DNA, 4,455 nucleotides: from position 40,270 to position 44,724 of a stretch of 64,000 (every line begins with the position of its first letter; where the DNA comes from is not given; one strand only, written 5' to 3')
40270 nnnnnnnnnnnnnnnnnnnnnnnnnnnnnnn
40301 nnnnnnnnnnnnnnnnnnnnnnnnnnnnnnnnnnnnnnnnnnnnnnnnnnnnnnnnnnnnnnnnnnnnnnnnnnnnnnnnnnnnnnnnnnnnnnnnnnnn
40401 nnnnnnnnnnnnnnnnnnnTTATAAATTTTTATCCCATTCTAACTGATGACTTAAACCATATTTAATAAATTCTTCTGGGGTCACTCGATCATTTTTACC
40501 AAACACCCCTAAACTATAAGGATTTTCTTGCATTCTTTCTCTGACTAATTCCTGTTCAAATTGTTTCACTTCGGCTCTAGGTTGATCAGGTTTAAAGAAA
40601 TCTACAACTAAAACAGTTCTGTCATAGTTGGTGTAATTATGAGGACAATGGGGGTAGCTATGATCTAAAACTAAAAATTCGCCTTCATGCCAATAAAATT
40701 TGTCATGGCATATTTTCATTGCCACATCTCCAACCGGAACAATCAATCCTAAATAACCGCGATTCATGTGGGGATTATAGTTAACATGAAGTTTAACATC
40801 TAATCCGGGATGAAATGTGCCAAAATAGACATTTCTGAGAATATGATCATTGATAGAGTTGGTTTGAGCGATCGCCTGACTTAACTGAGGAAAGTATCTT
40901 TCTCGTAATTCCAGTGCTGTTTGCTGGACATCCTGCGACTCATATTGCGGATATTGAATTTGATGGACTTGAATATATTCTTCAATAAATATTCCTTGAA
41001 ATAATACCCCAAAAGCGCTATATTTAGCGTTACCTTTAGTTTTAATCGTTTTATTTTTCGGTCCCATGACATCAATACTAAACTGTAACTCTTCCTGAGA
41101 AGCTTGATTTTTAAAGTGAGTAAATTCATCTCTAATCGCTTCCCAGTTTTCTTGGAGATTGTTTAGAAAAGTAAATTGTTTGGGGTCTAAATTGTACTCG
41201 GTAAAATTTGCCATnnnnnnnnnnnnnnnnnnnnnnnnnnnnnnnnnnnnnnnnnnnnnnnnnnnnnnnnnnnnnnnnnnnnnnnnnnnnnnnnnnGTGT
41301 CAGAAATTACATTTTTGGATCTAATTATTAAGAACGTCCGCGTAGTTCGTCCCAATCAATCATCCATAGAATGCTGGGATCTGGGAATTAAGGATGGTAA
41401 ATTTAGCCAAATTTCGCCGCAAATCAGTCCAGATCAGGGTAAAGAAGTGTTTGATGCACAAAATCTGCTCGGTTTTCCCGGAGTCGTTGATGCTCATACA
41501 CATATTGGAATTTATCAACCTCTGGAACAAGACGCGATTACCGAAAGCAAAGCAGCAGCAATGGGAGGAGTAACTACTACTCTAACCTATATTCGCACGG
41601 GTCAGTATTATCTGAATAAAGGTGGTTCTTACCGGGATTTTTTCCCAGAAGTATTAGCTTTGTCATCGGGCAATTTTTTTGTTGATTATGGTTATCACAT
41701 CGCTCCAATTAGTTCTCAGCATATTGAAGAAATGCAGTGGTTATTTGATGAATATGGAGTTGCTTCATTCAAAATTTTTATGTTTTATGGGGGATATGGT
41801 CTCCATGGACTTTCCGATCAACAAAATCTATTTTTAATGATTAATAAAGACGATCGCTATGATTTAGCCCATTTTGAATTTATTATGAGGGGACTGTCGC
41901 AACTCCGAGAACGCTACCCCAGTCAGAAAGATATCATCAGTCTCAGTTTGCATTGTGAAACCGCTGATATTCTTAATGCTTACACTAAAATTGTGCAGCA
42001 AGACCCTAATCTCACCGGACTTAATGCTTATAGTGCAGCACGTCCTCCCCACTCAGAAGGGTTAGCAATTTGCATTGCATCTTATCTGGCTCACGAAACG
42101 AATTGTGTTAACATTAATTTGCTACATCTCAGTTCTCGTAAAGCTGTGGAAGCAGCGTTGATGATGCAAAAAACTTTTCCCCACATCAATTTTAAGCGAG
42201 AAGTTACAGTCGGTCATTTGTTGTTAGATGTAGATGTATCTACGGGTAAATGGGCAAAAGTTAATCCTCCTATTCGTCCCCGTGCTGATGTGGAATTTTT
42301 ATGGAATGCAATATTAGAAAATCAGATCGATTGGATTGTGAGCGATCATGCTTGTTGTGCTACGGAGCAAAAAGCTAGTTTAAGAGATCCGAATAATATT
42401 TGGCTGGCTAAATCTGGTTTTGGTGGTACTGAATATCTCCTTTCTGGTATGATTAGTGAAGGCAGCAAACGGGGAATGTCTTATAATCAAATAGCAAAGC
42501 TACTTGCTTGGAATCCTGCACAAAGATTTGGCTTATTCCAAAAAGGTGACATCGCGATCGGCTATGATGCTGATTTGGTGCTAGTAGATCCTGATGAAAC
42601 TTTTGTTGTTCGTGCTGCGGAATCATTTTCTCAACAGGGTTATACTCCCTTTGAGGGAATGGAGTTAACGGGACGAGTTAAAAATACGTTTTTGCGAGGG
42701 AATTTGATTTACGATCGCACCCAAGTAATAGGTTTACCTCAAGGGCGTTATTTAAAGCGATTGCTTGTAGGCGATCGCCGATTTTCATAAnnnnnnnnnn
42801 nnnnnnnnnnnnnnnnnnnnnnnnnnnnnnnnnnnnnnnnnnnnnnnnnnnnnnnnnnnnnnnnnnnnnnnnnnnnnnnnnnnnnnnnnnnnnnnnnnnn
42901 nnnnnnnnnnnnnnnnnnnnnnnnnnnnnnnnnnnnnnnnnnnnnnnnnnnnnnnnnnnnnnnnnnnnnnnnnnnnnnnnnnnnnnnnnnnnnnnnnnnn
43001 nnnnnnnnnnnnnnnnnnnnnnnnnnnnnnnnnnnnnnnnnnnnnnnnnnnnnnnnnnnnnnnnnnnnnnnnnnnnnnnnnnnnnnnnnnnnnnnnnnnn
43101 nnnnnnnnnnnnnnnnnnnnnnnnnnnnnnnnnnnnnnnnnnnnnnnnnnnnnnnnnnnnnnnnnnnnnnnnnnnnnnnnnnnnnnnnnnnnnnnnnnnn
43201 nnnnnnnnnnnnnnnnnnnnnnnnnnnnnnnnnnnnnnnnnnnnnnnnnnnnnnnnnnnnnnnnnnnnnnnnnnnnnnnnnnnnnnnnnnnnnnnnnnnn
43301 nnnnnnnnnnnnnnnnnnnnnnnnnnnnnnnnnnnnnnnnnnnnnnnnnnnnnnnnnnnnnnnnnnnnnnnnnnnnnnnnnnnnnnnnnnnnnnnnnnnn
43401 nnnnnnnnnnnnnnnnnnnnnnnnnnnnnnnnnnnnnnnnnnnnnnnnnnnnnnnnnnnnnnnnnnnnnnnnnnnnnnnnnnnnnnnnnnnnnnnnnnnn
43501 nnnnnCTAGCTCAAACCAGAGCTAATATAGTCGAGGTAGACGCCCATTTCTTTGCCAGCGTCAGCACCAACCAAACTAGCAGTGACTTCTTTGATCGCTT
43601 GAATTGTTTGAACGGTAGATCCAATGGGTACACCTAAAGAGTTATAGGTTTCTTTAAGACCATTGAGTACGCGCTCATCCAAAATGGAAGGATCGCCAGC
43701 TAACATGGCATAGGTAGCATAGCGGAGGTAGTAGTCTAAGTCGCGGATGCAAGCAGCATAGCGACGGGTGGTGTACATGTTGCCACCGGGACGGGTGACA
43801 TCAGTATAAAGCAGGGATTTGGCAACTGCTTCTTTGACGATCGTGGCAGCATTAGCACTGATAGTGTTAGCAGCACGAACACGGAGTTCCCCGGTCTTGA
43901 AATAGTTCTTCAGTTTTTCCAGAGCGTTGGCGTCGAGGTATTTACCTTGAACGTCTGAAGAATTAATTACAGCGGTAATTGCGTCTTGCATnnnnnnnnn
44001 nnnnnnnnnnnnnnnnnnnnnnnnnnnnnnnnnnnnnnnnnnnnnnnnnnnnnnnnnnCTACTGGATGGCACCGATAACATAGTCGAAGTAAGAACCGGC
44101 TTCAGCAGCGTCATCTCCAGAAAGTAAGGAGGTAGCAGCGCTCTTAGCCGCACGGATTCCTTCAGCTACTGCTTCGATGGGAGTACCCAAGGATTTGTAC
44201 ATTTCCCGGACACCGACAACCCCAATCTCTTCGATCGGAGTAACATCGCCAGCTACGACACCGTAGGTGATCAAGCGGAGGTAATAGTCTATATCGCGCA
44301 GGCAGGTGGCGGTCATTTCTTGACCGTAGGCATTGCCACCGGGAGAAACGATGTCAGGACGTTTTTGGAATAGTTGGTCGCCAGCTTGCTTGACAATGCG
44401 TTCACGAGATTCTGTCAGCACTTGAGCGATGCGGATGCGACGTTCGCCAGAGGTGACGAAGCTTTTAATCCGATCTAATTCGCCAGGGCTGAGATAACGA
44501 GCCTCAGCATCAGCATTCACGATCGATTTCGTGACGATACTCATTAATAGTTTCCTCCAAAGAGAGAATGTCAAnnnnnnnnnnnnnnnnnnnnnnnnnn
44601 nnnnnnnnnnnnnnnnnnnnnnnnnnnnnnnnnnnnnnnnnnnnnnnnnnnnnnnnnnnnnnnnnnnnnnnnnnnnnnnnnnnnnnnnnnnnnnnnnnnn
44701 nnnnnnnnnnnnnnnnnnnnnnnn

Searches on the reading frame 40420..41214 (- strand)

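Call 47: search_protein_families(library=pfam, proteins=[window:40420-41214:-], max_evalue=0.001)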
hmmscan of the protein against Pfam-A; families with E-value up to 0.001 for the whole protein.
window:40420-41214:- (264 aa): 1 family
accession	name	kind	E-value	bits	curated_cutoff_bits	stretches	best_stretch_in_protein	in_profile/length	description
PF05118.21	Asp_Arg_Hydrox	-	5e-18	65.9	22.6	1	21-209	1-157/157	Aspartyl/Asparaginyl beta-hydroxylase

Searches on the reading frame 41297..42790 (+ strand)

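Call 47: search_protein_families(library=pfam, proteins=[window:41297-42790:+], max_evalue=0.001)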
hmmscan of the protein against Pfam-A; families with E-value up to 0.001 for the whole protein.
window:41297-42790:+ (497 aa): 2 families
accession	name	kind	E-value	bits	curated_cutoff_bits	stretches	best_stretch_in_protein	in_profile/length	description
PF01979.26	Amidohydro_1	-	4.3e-14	53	25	1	328-470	228-344/345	Amidohydrolase family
PF07969.17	Amidohydro_3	-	2e-10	41.2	29.7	1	391-472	404-472/472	Amidohydrolase family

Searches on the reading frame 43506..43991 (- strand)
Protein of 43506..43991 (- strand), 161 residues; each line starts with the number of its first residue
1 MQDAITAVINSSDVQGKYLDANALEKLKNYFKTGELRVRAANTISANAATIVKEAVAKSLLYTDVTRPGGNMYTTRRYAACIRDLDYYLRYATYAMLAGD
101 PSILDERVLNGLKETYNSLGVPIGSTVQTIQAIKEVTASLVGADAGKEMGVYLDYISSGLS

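Call 47: search_protein_families(library=pfam, proteins=[window:43506-43991:-], max_evalue=0.001)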
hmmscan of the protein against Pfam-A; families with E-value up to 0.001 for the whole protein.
window:43506-43991:- (161 aa): 1 family
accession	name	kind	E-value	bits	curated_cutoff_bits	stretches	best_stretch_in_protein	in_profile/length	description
PF00502.25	Phycobilisome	-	4.9e-59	199.2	22.2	1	8-160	2-155/155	Phycobilisome protein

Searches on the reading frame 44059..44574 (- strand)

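Call 47: search_protein_families(library=pfam, proteins=[window:44059-44574:-], max_evalue=0.001)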
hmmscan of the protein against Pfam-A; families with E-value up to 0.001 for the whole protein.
window:44059-44574:- (171 aa): 1 family
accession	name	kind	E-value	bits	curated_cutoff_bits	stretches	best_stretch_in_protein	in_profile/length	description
PF00502.25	Phycobilisome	-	1.4e-61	207.5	22.2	1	17-169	2-154/155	Phycobilisome protein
